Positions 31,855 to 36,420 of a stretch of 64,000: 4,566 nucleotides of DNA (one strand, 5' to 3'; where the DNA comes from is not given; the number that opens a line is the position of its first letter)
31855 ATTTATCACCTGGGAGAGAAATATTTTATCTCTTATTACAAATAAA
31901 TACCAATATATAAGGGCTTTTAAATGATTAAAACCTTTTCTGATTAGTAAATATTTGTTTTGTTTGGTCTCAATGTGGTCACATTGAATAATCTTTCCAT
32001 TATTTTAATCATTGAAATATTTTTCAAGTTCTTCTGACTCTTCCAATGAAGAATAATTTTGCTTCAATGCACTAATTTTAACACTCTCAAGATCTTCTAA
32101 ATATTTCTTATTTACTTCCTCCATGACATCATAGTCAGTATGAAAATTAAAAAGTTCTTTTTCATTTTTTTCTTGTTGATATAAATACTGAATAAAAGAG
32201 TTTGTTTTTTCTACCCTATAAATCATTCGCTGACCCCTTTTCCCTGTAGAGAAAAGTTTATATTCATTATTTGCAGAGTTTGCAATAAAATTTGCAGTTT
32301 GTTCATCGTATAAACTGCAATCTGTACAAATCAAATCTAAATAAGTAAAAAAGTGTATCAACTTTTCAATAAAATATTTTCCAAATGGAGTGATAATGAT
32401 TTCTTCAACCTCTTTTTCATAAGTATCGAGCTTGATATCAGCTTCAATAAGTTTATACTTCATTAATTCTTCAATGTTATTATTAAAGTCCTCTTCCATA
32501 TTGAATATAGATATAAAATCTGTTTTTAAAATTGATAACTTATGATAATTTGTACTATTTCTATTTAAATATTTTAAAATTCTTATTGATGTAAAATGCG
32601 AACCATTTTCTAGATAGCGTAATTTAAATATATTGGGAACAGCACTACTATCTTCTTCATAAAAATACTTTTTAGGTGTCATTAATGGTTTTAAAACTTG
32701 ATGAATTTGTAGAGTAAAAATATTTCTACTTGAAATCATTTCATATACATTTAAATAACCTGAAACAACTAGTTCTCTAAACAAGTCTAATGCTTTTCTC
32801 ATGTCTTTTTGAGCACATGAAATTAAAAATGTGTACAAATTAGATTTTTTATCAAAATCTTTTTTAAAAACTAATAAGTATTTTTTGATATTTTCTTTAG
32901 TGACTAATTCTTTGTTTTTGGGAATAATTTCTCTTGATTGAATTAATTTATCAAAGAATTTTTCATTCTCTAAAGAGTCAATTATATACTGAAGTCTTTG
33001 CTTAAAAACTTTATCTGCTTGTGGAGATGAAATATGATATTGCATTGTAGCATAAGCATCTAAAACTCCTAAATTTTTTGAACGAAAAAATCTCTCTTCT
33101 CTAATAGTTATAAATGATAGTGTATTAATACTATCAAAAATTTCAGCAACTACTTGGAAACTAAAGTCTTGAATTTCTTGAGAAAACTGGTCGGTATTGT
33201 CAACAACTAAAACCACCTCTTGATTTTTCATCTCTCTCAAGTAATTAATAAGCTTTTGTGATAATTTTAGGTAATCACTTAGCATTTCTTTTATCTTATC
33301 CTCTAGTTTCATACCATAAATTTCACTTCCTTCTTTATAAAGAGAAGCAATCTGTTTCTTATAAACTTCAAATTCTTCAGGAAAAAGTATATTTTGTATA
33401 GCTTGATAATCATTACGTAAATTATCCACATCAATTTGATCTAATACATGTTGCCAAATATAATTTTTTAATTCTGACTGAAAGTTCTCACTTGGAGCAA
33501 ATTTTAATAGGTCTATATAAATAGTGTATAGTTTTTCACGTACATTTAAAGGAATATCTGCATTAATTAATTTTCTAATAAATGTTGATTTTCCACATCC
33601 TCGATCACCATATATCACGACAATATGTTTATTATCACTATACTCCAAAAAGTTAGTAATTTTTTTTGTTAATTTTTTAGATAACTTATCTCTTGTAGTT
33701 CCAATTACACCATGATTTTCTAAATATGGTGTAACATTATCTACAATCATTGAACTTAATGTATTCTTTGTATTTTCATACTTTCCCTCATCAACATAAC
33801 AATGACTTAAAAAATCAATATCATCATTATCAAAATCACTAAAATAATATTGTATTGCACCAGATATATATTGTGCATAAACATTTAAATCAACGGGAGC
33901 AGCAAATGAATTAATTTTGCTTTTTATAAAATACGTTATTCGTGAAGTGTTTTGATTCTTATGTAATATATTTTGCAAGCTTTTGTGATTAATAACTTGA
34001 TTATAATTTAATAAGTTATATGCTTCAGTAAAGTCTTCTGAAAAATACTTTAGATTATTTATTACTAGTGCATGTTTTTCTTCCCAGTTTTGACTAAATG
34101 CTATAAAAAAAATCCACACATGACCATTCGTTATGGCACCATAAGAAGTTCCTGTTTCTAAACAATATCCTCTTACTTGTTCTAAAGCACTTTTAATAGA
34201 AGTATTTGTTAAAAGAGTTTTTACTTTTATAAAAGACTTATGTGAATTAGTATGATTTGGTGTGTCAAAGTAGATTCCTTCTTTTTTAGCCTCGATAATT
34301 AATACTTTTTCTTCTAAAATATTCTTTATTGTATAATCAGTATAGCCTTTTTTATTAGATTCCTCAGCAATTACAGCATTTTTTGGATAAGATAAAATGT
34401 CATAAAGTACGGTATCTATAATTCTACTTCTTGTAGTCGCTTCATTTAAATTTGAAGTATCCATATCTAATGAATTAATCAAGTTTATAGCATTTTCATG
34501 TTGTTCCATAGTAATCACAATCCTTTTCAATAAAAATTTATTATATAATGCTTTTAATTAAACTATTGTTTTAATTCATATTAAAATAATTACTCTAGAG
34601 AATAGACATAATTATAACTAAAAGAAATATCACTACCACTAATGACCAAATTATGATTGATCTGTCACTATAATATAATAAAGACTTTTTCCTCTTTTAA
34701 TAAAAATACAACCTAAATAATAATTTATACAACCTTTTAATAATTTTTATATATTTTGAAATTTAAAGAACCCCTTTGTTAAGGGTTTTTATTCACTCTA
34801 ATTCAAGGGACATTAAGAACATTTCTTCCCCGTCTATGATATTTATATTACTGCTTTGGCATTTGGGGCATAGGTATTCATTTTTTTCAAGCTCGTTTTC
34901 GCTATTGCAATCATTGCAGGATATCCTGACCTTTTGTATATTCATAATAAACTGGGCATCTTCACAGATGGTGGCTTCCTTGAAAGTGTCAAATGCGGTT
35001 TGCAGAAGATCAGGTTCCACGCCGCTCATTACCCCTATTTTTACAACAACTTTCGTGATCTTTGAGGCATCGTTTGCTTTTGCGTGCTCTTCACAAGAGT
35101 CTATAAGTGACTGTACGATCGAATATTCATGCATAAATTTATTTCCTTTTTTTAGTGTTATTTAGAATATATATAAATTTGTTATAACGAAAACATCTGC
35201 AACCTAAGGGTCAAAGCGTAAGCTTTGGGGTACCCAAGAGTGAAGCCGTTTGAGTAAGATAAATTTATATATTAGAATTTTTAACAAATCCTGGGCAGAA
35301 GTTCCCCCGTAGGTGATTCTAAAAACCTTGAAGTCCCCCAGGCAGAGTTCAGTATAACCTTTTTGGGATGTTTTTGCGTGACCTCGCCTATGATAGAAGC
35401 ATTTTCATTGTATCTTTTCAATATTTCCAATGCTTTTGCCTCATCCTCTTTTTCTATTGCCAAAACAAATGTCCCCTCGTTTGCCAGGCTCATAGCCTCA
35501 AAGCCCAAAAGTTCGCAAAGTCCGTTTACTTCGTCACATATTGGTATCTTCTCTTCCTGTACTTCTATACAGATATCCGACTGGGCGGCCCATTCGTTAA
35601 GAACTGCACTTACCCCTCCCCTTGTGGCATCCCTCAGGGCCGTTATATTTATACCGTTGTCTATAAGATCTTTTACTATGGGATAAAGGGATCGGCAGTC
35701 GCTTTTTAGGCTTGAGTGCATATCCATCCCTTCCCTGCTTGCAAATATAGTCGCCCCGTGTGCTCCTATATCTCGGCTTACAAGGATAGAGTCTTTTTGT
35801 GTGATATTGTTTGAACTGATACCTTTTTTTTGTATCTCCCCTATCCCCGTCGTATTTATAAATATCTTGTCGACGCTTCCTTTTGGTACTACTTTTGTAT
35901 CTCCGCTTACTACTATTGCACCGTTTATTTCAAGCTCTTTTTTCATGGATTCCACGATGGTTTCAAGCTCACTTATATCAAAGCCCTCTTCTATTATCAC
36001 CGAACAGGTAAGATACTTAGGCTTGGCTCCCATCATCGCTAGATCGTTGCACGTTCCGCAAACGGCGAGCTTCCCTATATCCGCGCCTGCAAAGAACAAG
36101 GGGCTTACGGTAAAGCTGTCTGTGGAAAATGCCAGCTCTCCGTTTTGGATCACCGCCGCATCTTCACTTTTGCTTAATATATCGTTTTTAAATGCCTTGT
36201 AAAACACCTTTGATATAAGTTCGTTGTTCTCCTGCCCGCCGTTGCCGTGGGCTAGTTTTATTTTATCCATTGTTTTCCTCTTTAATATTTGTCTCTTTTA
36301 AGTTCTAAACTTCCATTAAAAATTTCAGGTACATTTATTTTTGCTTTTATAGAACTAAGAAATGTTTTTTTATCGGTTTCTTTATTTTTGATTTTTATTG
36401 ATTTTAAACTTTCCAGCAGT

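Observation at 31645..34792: Orphan 841-aa PD-(D/E)xK nuclease / P-loop NTPase fusion in an AT-rich islet: candidate single-gene defence system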

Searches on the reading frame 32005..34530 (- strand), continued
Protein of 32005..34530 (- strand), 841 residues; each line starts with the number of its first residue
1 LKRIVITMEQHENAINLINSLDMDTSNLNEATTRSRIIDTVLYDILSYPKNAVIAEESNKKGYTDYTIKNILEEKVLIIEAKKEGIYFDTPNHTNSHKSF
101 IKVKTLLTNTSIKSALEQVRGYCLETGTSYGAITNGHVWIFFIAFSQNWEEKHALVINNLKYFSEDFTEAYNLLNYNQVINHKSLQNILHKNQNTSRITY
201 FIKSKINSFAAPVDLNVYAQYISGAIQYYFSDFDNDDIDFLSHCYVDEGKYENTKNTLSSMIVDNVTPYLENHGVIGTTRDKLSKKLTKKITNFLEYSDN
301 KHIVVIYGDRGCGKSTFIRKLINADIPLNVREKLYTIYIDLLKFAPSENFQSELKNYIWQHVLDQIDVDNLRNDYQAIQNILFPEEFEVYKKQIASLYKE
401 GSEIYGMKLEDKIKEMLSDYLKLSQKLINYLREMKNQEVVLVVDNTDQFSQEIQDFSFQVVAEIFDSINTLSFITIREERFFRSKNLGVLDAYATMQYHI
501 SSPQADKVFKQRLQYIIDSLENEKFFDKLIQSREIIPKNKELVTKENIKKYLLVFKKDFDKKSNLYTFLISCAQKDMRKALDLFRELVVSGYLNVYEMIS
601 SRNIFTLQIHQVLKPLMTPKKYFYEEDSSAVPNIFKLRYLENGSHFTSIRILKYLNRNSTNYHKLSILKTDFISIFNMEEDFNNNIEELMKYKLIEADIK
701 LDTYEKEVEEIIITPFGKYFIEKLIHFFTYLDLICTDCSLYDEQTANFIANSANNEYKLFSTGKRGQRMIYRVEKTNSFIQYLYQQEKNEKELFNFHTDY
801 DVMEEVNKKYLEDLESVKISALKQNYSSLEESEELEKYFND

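Call 98: fold_search(model_id=the predicted structure, library=viral)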
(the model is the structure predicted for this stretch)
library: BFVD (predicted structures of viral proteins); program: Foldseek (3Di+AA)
matches with E <= 10: 630; with E <= 0.001: 16
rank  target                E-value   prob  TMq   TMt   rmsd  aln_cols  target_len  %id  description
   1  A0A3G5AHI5            3.4e-05  1.00  0.18  0.26  18.9       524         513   12  Uncharacterized protein [Sylvanvirus sp.]
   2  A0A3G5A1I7            3.9e-05  1.00  0.19  0.30  25.7       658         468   12  Replication factor C large subunit [Gaeavirus sp.]
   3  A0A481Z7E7            4.1e-05  1.00  0.15  0.31  16.4       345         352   12  ATPase domain protein [Pithovirus LCPAC104]
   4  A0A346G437            7.7e-05  1.00  0.19  0.38  12.9       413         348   13  (no name in the UniProt tables at hand)
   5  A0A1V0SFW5            1.5e-04  1.00  0.16  0.27  24.3       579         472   11  Replication factor C small subunit [Hokovirus HKV1]
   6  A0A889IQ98            3.3e-04  1.00  0.20  0.39  16.2       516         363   10  (no name in the UniProt tables at hand)
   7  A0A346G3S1            3.9e-04  1.00  0.21  0.33  17.9       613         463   10  (no name in the UniProt tables at hand)
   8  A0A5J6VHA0            4.1e-04  1.00  0.17  0.31  20.6       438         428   12  KAP family P-loop domain protein [Megaviridae environmental sample]
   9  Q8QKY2                4.5e-04  1.00  0.18  0.39  17.5       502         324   12  EsV-1-87 [Ectocarpus siliculosus virus 1 (isolate New Zealand/Kaikoura/1988)]
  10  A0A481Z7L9            4.5e-04  0.99  0.14  0.18  20.8       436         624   13  Uncharacterized protein [Pithovirus LCPAC104]
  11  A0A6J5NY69            5.9e-04  1.00  0.16  0.33  32.8       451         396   14  Type I restriction enzyme R protein, N-terminal domain containing protein [uncultured Caudovirales phage]
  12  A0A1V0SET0            6.2e-04  1.00  0.15  0.30  21.2       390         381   12  AAA family ATPase [Hokovirus HKV1]
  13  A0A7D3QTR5            7.1e-04  1.00  0.17  0.26  26.2       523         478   10  AAA family ATPase [Fadolivirus FV1/VV64]
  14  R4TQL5                8.9e-04  0.99  0.19  0.25  18.8       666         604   10  (no name in the UniProt tables at hand)
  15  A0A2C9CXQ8            9.8e-04  1.00  0.17  0.39  17.6       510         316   10  Sliding-clamp-loader large subunit [Yersinia phage fHe-Yen9-04]
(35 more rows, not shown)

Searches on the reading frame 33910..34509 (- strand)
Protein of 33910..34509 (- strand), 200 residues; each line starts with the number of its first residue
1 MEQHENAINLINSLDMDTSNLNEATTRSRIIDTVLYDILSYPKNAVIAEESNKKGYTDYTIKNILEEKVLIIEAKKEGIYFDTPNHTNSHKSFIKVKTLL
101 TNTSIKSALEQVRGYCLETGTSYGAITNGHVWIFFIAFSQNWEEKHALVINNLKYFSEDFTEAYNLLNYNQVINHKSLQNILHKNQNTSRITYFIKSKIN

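Call 36: search_solved_structures(query=A3, max_evalue=10, show_alignments=3)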
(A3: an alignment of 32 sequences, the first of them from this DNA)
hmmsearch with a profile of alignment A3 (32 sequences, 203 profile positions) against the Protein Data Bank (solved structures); distinct sequences matched with E-value up to 10: 25.
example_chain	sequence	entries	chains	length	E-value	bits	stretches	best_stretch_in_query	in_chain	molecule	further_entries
3h1t_A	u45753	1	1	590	2.5e-05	27.2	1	104-142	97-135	Type I site-specific restriction-modification system, R (Restriction) subunit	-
1es7_B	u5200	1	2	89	0.22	14.3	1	115-157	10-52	BONE MORPHOGENETIC PROTEIN RECEPTOR IA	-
7w63_A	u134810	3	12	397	0.23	14.3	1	103-178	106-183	Toxin-coregulated pilus biosynthesis protein B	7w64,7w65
2k3g_A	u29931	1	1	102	0.3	13.9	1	115-156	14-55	Bone morphogenetic protein receptor type-1A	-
2h62_C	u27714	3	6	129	0.46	13.3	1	115-155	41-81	Bone morphogenetic protein receptor type IA | Bone morphogenetic protein receptor type-1A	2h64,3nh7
2goo_B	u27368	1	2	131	0.47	13.2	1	115-155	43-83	Bone morphogenetic protein receptor type IA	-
1rew_C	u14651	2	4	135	0.5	13.2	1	115-155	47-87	bone morphogenetic protein receptor type IA | Bone morphogenetic protein receptor type-1A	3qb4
2qj9_D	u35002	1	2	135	0.57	13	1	115-154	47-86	Bone morphogenetic protein receptor type IA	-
9mir_C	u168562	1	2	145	0.59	12.9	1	115-155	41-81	receptor protein serine/threonine kinase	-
3tqo_A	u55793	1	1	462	0.64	12.8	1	94-166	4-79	Cysteinyl-tRNA synthetase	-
4tnt_A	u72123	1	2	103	0.95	12.3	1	120-144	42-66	Mineralocorticoid receptor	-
2qja_C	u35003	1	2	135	0.95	12.3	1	115-146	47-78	Bone morphogenetic protein receptor type IA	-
3g6t_A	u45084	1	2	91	0.96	12.2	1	120-146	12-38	Glucocorticoid receptor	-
5va7_A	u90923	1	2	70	1.4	11.7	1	120-144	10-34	Glucocorticoid receptor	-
1rgd_A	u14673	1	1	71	1.4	11.7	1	120-144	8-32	GLUCOCORTICOID RECEPTOR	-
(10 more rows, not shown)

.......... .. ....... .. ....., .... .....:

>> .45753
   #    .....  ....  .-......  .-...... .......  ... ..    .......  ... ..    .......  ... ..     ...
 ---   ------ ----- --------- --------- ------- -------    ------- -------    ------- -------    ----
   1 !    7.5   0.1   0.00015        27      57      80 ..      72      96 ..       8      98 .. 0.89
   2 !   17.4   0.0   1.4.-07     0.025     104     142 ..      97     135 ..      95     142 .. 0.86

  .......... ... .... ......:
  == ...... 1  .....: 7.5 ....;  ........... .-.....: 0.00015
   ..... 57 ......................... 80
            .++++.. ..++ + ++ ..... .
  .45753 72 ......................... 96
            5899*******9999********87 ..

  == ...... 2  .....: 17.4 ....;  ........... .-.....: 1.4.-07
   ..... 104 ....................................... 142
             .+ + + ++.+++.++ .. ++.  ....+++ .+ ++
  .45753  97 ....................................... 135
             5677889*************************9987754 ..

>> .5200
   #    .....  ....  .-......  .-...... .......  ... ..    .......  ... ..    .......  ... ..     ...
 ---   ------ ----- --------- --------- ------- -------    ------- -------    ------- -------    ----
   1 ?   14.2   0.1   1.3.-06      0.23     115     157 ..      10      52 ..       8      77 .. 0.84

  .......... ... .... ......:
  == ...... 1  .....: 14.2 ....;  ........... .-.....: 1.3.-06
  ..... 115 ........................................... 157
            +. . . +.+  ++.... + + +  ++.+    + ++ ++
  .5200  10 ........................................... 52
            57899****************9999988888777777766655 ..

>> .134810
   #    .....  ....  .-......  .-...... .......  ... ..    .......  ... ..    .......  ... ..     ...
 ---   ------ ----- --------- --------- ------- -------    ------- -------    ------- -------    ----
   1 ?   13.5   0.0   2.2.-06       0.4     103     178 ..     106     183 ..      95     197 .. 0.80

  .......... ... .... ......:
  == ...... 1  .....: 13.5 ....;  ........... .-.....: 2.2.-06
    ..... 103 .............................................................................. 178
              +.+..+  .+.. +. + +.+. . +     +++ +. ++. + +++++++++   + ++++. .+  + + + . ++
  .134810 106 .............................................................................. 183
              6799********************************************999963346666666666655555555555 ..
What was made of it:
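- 34036..34509 (-): N-terminal PD-(D/E)xK nuclease domain (aa 8-165), HsdR_N / Type IIG class. The domain profile hits the HsdR structure 3h1t at E=2.5e-5 (call 36).
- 34285..34338 (-): Catalytic core D65-Y66 ... E80-A-K82 (strands beta2/beta3). They align to D-Y / E-A-K of HsdR 3h1t (call 36).
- The N-domain profile hits HsdR 3h1t at E=2.5e-5 on the D-Y / E-A-K / QxxxY-TNG motifs (call 36).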

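Call 41: predict_structure(alignment_id=A3)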
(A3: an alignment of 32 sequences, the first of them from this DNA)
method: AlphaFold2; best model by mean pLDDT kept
length: 200 residues; sequences in the alignment: 32
mean_pLDDT: 90.4   pTM: 0.86
mean pLDDT of the five models: 90.4, 89.4, 87.9, 87.1, 86.7
residues with pLDDT >= 90: 150; 70-90: 31; 50-70: 19; < 50: 0
segments of 3 or more residues with pLDDT < 50: none
pLDDT, mean of each block of 10 residues (from residue 1): 89 80 88 96 97 95 97 89 77 95 95 97 96 96 96 94 97 97 75 62
secondary structure, 60 per line:
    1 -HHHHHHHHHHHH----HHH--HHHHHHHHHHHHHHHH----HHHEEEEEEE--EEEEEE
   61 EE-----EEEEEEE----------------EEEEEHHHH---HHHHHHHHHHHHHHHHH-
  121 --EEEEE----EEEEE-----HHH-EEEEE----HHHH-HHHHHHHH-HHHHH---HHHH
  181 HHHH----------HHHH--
elements in order: H2-13 H23-38 E46-52 E55-62 E68-74 E91-95 H96-99 H103-119 E123-127 E132-136 E146-150 H155-158 H160-167 H169-173 H177-184 H195-198
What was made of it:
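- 34036..34509 (-): The AF2 domain model has pLDDT 90.4 and alpha-beta-beta-beta-alpha-beta-beta topology (call 41).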

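Call 45: fold_search(model_id=the predicted structure, library=pdb)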
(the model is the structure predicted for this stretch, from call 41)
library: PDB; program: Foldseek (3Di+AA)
matches with E <= 10: 485; with E <= 0.001: 1
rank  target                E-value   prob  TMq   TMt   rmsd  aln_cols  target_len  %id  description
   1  3s1s                  1.3e-04  1.00  0.38  0.11   6.4       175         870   18  Characterization and crystal structure of the type IIG restriction endonuclease BpuSI (released 2011-07-13)
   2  7lo5_A                9.1e-03  0.96  0.40  0.10   6.3       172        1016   16  cryoEM structure DrdV-DNA complex (released 2021-03-17)
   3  7lvv_B                1.3e-02  0.93  0.40  0.10   6.8       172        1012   13  cryoEM structure DrdV-DNA complex (released 2021-03-17)
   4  4r5q                  1.6e-02  0.94  0.27  0.26  14.5       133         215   13  Crystal structure and nuclease activity of the CRISPR-associated Cas4 protein Pcal_0546 from Pyrobaculum calidifontis co (released 2014-09-17)
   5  7lvv_D                1.7e-02  0.85  0.37  0.47   6.6       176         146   15  cryoEM structure DrdV-DNA complex (released 2021-03-17)
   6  8w2p_A                1.8e-02  0.87  0.31  0.09   6.8       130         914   16  BsaXI-DNA complex I (released 2024-10-30)
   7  7lo5_B                2.2e-02  0.90  0.38  0.10   6.4       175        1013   15  cryoEM structure DrdV-DNA complex (released 2021-03-17)
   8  8w0p_A                3.5e-02  0.54  0.30  0.08  13.5       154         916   18  BsaXI -- Type IIB R-M system (released 2024-10-30)
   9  3h1t                  3.8e-02  0.96  0.38  0.16   7.4       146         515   14  The fragment structure of a putative HsdR subunit of a type I restriction enzyme from Vibrio vulnificus YJ016 (released 2009-10-20)
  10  7lvv_A                6.3e-02  0.72  0.35  0.09   5.7       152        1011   14  cryoEM structure DrdV-DNA complex (released 2021-03-17)
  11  6pvf                  6.3e-02  0.12  0.17  0.09  17.3       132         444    8  Crystal structure of PhqK in complex with malbrancheamide B (released 2020-01-22)
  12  7tcb_C                6.7e-02  0.13  0.20  0.22  14.1       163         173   10  Crystal Structure of the YaeQ Family Protein VPA0551 from Vibrio parahaemolyticus (released 2022-01-05)
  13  9hjw                  6.7e-02  0.08  0.16  0.10  18.0       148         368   13  Crystal structure of flavin-dependent monooxygenase Tet(X4) in complex with tegaserod (released 2025-05-21)
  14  7lo5_C                7.2e-02  0.72  0.39  0.10   6.0       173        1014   13  cryoEM structure DrdV-DNA complex (released 2021-03-17)
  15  7lo5_D                7.6e-02  0.80  0.42  0.11   5.6       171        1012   15  cryoEM structure DrdV-DNA complex (released 2021-03-17)
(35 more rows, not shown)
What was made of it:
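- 34036..34509 (-): Foldseek matches BpuSI, DrdV, BsaXI, Cas4 and HsdR (call 45).
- Closest known: Nuclease domains of Type I. Same: The same N-terminal position and the same motif set (D, ExK, QxxxY, TNG) (calls 36, 45).
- The N-domain model (pLDDT 90.4) matches the nuclease domains of BpuSI, DrdV, BsaXI, Cas4 and HsdR (calls 41, 45). The nuclease class is that of DNA-bound R-M enzymes (calls 36, 45).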

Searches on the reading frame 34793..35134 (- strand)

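Call 23: search_protein_families(library=pfam, proteins=[window:34793-35134:-], max_evalue=0.01)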
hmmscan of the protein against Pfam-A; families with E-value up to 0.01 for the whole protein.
window:34793-35134:- (113 aa): 3 families
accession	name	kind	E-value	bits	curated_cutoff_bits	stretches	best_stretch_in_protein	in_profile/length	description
PF01155.25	HypA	-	7.4e-34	116.6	28.9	1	1-111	1-111/112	Hydrogenase/urease nickel incorporation, metallochaperone, hypA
PF14599.11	zinc_ribbon_6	-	0.0039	17.5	27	1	66-95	25-56/59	Zinc-ribbon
PF08792.16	A2L_zn_ribbon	-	0.0084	16.2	22.9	0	73-95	6-30/33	A2L zinc ribbon domain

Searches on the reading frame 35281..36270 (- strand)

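Call 23: search_protein_families(library=pfam, proteins=[window:35281-36270:-], max_evalue=0.01)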
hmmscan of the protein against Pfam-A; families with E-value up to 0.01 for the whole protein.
window:35281-36270:- (329 aa): 2 families
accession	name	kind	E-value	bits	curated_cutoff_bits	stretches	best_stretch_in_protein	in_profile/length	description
PF02769.27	AIRS_C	-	1.7e-24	87.2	23.1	1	160-306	4-154/156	AIR synthase related protein, C-terminal domain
PF00586.29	AIRS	-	3.5e-23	82.6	24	1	36-146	2-112/112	AIR synthase related protein, N-terminal domain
